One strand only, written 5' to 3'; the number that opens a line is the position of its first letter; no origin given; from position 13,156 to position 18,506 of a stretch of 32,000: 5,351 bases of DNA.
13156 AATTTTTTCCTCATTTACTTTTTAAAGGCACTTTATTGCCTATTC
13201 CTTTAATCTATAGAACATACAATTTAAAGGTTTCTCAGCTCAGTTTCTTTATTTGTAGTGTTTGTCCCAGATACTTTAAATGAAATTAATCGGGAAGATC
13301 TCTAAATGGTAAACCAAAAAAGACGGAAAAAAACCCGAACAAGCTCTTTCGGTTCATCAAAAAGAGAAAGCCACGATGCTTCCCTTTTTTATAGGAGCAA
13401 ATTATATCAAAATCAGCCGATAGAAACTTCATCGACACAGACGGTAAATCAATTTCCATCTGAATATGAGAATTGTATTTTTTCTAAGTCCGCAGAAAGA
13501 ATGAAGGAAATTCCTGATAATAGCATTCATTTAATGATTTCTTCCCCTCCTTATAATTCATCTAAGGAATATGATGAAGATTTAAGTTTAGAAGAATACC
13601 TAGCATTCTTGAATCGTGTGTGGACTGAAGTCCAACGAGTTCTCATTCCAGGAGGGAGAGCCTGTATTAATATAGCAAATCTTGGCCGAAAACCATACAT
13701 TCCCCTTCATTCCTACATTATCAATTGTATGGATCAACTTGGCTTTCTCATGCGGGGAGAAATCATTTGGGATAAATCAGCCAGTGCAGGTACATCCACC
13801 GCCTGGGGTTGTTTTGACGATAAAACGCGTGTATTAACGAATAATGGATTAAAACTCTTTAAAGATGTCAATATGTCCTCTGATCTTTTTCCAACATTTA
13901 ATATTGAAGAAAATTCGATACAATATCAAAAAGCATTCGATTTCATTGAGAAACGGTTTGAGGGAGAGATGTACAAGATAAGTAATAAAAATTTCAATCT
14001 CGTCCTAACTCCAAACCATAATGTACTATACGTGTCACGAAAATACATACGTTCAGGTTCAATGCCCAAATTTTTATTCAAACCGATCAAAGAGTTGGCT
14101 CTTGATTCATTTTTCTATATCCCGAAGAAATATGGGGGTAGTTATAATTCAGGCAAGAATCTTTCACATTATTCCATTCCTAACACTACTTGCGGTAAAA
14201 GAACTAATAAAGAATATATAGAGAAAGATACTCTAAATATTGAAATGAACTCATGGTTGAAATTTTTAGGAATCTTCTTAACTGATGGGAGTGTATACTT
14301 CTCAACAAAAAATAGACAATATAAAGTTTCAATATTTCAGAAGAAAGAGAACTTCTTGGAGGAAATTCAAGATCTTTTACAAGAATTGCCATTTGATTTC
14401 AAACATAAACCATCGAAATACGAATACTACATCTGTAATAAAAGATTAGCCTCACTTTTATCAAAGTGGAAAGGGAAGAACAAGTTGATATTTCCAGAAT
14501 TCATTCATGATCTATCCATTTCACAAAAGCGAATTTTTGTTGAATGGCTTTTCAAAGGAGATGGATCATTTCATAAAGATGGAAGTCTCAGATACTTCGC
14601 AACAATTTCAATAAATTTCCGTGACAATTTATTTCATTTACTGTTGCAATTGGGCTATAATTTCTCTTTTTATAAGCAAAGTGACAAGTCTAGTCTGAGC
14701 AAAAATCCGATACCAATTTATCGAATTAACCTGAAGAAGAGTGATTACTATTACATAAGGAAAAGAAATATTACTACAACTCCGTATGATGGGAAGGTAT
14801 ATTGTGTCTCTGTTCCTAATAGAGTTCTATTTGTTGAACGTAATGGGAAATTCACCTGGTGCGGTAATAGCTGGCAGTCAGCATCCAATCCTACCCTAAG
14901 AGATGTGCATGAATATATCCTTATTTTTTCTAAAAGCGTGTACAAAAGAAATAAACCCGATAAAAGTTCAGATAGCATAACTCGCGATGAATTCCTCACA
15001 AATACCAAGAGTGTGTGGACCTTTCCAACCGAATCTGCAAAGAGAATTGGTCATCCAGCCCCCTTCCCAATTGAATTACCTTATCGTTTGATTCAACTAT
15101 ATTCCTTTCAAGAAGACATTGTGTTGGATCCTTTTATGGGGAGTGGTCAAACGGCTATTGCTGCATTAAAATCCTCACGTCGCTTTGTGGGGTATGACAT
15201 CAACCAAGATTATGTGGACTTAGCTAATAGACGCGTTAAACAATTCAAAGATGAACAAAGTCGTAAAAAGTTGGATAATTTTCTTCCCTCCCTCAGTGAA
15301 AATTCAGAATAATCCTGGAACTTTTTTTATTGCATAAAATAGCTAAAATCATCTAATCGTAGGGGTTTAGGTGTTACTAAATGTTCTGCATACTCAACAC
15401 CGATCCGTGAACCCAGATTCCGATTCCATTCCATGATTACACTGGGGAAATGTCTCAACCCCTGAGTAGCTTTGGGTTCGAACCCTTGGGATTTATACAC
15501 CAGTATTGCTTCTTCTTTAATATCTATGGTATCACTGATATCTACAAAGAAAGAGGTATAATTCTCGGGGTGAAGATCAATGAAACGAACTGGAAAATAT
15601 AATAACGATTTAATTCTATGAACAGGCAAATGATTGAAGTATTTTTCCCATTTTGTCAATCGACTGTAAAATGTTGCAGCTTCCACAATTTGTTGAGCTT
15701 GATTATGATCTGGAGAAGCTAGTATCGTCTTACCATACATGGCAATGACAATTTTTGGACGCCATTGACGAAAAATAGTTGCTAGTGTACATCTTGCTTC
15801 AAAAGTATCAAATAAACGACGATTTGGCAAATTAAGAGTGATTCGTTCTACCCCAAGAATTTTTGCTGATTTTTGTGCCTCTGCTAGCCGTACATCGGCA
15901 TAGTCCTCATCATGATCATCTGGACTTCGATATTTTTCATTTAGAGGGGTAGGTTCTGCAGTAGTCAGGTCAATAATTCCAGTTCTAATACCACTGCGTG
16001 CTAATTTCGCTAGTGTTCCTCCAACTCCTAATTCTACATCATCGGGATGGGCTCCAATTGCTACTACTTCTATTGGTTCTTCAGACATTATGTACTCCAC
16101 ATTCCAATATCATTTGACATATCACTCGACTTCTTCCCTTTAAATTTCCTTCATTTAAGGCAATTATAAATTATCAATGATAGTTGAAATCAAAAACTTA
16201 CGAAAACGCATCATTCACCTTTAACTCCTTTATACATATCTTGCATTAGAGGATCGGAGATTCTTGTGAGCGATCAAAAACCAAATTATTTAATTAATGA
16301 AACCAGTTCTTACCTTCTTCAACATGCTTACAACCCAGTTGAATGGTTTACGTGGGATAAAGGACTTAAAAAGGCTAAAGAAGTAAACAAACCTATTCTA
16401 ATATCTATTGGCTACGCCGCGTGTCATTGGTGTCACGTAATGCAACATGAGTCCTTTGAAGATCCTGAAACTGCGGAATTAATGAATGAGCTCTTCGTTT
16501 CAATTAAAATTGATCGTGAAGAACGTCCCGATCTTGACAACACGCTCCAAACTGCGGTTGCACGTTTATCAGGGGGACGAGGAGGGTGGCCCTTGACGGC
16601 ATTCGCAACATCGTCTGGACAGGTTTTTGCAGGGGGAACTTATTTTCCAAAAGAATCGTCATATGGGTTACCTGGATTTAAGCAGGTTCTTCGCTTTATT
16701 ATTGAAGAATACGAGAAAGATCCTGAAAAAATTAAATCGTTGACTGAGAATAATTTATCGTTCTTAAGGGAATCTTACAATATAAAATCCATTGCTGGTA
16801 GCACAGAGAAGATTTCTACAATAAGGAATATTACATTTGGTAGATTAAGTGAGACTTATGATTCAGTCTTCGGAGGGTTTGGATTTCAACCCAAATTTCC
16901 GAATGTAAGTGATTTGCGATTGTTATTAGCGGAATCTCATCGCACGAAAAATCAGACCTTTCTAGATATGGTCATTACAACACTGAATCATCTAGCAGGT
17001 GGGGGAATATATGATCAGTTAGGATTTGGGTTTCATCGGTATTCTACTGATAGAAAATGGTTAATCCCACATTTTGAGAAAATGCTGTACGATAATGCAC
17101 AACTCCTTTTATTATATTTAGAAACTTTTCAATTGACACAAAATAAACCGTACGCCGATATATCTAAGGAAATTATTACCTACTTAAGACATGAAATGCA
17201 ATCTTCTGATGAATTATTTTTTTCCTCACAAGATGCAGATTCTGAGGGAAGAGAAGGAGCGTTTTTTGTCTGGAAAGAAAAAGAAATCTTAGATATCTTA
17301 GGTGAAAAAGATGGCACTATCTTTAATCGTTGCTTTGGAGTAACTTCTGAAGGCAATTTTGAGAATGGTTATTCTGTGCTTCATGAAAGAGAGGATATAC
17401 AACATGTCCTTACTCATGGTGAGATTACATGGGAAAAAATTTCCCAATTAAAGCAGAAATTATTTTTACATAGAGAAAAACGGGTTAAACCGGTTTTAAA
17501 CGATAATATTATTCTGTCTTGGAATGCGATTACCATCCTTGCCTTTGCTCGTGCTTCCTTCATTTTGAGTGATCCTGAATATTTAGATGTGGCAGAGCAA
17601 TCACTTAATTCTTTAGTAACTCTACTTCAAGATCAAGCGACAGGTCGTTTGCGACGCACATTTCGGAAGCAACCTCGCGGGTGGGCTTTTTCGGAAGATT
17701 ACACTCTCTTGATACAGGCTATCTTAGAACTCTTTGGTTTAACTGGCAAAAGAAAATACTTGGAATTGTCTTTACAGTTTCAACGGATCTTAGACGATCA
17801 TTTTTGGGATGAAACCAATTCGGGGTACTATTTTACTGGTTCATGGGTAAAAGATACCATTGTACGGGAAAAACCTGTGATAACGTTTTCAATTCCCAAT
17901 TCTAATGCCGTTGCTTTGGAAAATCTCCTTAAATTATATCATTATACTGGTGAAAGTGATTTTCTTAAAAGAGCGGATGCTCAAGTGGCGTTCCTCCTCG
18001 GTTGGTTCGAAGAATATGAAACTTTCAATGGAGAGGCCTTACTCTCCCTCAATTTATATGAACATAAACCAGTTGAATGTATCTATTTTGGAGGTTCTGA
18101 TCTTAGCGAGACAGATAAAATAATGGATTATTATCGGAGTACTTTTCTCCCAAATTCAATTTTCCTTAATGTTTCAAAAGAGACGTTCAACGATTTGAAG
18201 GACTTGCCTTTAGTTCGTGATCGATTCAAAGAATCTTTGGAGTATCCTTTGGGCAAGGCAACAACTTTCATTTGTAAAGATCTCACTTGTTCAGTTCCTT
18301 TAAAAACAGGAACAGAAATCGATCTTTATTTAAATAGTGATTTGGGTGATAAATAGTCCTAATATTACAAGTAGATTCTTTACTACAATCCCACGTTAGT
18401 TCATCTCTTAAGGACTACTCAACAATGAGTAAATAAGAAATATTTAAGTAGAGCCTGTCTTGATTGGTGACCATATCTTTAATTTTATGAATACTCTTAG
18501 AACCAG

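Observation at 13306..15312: Orphan beta-class DNA methyltransferase invaded by a full-length homing-endonuclease intein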

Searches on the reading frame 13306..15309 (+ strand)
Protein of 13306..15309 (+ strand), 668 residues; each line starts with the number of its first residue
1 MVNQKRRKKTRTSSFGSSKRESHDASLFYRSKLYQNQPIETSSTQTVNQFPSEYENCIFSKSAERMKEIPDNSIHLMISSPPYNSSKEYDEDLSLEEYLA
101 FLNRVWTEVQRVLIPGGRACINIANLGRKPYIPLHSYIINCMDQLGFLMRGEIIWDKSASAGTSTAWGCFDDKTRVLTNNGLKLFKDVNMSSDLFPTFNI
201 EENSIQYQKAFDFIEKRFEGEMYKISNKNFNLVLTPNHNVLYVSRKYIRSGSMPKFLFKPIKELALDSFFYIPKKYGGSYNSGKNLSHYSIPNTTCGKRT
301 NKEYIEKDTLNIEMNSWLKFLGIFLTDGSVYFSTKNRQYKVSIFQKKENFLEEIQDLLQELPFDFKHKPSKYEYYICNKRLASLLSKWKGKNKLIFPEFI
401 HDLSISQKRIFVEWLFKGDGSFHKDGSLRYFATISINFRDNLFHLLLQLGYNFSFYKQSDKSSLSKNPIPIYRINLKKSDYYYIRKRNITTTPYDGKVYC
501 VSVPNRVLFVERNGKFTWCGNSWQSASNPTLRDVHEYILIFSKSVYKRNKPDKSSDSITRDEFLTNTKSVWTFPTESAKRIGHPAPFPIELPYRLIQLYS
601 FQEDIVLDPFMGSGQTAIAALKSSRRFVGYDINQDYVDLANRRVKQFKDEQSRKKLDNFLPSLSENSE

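Call 4: search_protein_families(library=pfam, proteins=[window:13306-15309:+], max_evalue=0.1)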
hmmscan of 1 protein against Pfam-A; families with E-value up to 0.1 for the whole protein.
window:13306-15309:+ (668 aa): 7 families
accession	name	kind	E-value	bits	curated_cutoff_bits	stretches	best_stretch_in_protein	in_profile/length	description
PF01555.25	N6_N4_Mtase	-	2.4e-43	149.1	26.7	2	521-641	84-220/221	DNA methylase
PF14528.11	LAGLIDADG_3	-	1.7e-10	41.4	22.5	2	321-361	8-46/82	LAGLIDADG-like domain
PF14890.11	Intein_splicing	-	9.6e-07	29.2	35.8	1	198-513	26-149/155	Intein splicing domain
PF14527.11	LAGLIDADG_WhiA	-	0.0001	22.8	23.2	1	321-380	6-63/93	WhiA LAGLIDADG-like domain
PF08241.18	Methyltransf_11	-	0.0096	17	21.2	0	98-120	72-94/95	Methyltransferase domain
PF13649.12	Methyltransf_25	-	0.011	16.9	27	0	606-646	1-43/97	Methyltransferase domain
PF01170.24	UPF0020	-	0.1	12.7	22.3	0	582-627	7-54/197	RMKL-like, methyltransferase domain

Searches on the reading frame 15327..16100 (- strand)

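Call 7: search_protein_families(library=pfam, proteins=[window:15327-16100:-], max_evalue=0.001)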
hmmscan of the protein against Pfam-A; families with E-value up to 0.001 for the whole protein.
window:15327-16100:- (257 aa): 1 family
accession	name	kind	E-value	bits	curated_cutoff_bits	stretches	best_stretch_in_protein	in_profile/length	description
PF02585.22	PIG-L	-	1.7e-23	83.9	28.2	1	14-142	2-128/129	GlcNAc-PI de-N-acetylase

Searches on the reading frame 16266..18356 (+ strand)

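Call 7: search_protein_families(library=pfam, proteins=[window:16266-18356:+], max_evalue=0.001)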
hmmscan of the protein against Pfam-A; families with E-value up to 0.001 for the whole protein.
window:16266-18356:+ (696 aa): 3 families
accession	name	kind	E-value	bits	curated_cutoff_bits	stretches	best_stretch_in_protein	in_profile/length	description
PF03190.21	Thioredox_DsbH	-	7.5e-62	208.5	27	1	7-163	2-158/163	Protein of unknown function, DUF255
PF13899.12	Thioredoxin_7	-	8.4e-08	32.7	27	1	29-89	5-65/83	Thioredoxin-like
PF07470.19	Glyco_hydro_88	-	0.00018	21.1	26.6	0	259-319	68-119/352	Glycosyl Hydrolase Family 88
